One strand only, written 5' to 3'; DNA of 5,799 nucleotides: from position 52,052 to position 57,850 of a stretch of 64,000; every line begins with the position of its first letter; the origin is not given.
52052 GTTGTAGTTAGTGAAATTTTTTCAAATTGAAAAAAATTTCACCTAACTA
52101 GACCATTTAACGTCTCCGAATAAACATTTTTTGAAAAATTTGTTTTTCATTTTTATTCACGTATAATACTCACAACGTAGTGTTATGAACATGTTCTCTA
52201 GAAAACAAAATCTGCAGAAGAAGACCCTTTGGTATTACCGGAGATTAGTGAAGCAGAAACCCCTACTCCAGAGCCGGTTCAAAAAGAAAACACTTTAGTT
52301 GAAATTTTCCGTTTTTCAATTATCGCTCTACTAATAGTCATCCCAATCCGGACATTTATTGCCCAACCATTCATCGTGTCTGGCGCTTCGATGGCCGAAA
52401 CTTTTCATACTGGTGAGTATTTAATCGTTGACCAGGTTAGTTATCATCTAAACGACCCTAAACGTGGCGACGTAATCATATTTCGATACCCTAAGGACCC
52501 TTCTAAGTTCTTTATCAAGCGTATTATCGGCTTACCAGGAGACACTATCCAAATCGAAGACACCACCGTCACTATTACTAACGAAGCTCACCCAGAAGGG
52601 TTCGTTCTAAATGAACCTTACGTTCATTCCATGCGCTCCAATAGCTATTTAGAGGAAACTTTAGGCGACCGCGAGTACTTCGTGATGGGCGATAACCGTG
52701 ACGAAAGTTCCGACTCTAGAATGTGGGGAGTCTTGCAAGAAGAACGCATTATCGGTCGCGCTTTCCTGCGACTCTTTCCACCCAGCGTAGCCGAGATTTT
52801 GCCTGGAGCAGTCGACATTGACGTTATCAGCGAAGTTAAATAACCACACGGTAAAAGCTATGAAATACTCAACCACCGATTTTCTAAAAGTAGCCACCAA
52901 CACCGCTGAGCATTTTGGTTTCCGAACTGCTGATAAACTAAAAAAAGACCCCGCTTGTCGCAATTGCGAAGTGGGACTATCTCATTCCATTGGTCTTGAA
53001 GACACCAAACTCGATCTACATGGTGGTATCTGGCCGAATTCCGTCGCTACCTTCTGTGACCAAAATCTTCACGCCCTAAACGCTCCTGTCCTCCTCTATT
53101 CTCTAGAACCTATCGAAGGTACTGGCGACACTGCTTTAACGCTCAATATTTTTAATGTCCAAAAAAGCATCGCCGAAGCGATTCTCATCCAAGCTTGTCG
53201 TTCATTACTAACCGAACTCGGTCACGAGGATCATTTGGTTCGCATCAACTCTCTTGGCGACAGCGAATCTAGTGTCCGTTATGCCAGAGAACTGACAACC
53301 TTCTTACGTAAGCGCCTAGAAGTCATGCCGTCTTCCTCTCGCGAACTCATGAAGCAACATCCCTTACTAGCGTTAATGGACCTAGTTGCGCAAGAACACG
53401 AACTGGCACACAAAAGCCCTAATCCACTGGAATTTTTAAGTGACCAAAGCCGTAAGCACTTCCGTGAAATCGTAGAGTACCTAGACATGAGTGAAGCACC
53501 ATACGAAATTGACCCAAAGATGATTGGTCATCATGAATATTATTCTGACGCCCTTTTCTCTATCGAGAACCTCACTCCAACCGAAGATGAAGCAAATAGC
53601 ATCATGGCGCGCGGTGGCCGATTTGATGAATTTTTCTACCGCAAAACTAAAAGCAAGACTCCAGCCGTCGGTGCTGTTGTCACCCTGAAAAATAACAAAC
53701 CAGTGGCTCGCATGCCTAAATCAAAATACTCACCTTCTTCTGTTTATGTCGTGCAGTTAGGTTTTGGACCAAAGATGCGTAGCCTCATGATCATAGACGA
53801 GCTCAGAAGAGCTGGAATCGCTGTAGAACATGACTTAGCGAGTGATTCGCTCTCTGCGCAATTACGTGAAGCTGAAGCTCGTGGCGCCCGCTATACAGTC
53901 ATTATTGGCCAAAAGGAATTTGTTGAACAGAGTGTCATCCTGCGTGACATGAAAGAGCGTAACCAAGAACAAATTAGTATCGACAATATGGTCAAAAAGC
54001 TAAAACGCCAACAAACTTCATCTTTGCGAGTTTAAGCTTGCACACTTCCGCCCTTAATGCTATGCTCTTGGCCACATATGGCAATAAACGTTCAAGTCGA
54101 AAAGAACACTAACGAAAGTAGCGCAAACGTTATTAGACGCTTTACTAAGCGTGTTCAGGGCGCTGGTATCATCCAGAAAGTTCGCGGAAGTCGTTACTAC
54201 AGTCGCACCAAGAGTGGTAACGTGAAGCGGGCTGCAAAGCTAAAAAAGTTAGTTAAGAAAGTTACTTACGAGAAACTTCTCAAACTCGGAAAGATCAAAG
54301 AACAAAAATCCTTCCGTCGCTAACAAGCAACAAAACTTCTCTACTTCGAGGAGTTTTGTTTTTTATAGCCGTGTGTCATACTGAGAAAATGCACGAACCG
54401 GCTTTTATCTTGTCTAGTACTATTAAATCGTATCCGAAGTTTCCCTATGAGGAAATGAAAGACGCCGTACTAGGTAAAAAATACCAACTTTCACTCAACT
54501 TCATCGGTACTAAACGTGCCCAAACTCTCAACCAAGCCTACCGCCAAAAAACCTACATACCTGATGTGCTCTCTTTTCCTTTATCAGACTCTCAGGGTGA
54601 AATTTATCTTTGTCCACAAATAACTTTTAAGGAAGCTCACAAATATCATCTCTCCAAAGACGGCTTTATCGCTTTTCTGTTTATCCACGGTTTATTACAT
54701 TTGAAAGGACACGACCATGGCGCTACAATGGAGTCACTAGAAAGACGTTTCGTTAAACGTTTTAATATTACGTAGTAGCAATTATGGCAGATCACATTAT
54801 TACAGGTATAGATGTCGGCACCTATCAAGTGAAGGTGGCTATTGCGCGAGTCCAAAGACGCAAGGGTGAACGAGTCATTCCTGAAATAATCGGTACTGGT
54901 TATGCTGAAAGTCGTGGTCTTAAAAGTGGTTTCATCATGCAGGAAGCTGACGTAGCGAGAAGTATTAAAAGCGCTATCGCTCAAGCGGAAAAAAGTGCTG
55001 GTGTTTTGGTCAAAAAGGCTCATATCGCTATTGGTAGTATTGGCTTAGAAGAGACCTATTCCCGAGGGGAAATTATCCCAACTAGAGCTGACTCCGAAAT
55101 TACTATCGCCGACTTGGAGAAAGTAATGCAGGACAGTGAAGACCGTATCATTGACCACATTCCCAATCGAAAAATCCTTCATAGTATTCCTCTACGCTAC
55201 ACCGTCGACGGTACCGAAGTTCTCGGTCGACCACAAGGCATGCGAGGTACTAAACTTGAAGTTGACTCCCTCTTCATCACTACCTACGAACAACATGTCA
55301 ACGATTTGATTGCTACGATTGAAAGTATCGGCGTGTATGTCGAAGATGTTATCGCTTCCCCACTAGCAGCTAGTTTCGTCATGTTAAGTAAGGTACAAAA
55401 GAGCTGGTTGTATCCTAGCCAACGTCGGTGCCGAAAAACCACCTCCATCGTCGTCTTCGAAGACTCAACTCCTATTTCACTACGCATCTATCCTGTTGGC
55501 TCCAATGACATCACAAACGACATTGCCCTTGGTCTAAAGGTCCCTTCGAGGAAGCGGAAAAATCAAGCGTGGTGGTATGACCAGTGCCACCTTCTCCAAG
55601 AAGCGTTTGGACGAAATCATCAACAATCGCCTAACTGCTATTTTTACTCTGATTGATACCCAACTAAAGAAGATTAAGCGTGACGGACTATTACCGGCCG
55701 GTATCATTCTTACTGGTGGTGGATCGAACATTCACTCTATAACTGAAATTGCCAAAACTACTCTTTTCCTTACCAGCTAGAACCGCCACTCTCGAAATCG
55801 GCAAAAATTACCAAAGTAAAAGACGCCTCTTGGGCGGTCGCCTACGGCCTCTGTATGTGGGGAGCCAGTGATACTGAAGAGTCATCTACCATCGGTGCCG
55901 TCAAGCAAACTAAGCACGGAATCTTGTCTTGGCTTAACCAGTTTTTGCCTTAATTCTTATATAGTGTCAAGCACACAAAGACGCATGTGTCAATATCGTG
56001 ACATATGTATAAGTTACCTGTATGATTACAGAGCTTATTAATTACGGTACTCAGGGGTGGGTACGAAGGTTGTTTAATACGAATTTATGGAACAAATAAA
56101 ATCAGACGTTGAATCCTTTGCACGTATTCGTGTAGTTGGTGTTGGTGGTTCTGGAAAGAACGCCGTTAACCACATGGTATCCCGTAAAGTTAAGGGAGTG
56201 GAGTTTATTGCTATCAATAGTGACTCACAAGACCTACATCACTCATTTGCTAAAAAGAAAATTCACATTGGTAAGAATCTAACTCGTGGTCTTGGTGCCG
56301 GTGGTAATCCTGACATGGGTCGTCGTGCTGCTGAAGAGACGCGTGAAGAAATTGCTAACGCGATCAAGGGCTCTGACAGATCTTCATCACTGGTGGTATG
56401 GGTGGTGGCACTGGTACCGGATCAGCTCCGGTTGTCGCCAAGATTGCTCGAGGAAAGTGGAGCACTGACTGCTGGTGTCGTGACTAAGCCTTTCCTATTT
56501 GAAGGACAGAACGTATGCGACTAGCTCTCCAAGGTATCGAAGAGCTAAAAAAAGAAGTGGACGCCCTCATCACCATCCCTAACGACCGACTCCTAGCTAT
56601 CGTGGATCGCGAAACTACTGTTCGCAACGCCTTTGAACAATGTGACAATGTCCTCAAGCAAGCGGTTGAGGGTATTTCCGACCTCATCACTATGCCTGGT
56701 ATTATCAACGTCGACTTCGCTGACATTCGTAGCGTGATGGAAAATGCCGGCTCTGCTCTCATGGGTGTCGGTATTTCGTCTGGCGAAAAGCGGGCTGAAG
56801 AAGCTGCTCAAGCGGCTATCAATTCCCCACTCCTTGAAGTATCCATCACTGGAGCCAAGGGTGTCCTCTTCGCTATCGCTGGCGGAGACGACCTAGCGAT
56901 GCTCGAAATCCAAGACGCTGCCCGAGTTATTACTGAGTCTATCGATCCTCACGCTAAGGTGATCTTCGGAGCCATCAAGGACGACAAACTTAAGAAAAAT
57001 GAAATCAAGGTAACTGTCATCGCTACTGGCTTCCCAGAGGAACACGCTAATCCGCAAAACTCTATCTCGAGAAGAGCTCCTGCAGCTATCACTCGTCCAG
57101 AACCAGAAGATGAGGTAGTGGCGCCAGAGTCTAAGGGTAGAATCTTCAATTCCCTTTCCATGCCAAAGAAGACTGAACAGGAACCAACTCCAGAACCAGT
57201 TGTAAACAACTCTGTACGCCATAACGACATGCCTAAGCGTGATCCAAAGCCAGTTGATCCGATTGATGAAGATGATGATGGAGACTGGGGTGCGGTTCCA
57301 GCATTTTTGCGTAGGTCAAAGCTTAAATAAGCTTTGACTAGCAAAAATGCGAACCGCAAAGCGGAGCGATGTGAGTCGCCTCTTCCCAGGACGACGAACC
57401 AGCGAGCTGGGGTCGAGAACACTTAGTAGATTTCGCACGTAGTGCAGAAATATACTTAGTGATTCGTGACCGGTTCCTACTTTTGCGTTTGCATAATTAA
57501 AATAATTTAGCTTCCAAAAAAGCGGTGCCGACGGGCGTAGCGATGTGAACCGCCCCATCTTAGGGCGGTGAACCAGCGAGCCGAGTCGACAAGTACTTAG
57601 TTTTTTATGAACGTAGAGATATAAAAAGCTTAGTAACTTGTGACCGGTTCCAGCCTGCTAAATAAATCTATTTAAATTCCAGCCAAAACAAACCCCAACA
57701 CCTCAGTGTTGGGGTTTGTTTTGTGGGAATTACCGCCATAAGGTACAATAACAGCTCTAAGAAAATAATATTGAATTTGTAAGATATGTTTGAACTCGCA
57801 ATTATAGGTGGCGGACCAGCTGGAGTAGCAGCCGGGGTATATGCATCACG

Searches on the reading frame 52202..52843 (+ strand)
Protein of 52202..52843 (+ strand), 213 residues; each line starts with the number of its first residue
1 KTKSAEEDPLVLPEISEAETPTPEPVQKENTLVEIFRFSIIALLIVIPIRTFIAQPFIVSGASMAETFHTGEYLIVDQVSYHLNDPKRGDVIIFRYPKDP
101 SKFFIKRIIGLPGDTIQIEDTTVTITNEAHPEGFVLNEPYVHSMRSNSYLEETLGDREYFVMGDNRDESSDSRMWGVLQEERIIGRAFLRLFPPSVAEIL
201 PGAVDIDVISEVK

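Call 29: search_protein_families(library=pfam, proteins=[window:52202-52843:+], max_evalue=0.001)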
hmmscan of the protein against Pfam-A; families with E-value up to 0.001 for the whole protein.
window:52202-52843:+ (213 aa): 2 families
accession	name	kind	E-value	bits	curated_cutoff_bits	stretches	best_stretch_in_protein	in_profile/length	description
PF10502.14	Peptidase_S26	-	4.5e-47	160.6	22.9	1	33-191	2-167/168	Signal peptidase, peptidase S26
PF00717.28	Peptidase_S24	-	0.00014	22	23.3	1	59-118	40-91/116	Peptidase S24-like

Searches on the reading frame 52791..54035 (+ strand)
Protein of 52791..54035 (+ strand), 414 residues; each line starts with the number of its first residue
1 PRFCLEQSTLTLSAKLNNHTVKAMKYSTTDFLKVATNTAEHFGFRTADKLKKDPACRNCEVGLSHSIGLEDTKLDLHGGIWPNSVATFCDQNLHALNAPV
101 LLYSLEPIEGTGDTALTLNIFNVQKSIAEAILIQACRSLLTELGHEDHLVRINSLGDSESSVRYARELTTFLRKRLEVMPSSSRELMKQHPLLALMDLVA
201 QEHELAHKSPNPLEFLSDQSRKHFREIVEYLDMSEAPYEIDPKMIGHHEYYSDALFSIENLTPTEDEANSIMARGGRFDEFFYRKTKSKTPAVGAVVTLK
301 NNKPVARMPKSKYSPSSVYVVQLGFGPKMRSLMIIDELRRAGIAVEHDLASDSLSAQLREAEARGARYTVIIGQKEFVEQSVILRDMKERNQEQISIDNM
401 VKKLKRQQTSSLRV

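Call 29: search_protein_families(library=pfam, proteins=[window:52791-54035:+], max_evalue=0.001)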
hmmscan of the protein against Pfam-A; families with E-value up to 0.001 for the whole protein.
window:52791-54035:+ (414 aa): 2 families
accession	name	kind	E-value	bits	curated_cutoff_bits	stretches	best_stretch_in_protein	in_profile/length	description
PF03129.25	HGTP_anticodon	-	4.2e-16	59.3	21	1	331-406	18-93/94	Anticodon binding domain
PF13393.11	tRNA-synt_His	-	1.1e-05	25.2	25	1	192-300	202-306/308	Histidyl-tRNA synthetase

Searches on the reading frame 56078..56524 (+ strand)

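Call 29: search_protein_families(library=pfam, proteins=[window:56078-56524:+], max_evalue=0.001)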
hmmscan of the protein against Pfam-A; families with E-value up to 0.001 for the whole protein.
window:56078-56524:+ (148 aa): 1 family
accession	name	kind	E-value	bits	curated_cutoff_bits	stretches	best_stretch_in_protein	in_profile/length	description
PF00091.31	Tubulin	-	6.2e-21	76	33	1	17-106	2-113/190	Tubulin/FtsZ family, GTPase domain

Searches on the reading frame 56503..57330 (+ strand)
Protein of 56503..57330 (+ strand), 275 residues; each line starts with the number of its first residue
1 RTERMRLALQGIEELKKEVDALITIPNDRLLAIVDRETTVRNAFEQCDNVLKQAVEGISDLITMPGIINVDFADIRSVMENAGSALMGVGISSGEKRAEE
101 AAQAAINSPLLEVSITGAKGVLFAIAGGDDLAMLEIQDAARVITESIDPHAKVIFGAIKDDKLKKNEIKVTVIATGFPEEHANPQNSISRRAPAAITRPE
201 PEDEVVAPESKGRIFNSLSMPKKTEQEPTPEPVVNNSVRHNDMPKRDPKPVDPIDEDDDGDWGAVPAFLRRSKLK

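Call 29: search_protein_families(library=pfam, proteins=[window:56503-57330:+], max_evalue=0.001)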
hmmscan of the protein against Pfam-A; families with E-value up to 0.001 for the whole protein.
window:56503-57330:+ (275 aa): 2 families
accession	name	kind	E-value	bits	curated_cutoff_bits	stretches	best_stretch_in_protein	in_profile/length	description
PF12327.13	FtsZ_C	-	2.9e-32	111.3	27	1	83-177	1-94/95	FtsZ family, C-terminal domain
PF00091.31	Tubulin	-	0.00017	22.3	33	1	3-34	158-189/190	Tubulin/FtsZ family, GTPase domain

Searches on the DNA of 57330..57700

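Call 35: search_rna_families(source=window, start=57330, end=57700, threshold=evalue, max_evalue=5)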
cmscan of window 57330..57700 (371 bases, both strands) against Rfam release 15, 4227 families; matches with E-value up to 5: 2.
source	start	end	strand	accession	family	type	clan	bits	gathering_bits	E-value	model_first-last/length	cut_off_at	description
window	57600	57628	-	RF01352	CRISPR-DR43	Gene; CRISPR;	CL00014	23.9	35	0.12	1-29/29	no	CRISPR RNA direct repeat element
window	57591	57616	-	RF00522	PreQ1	Cis-reg; riboswitch;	-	15.2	39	1.5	1-45/45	no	PreQ1 (pre queuosine) riboswitch aptamer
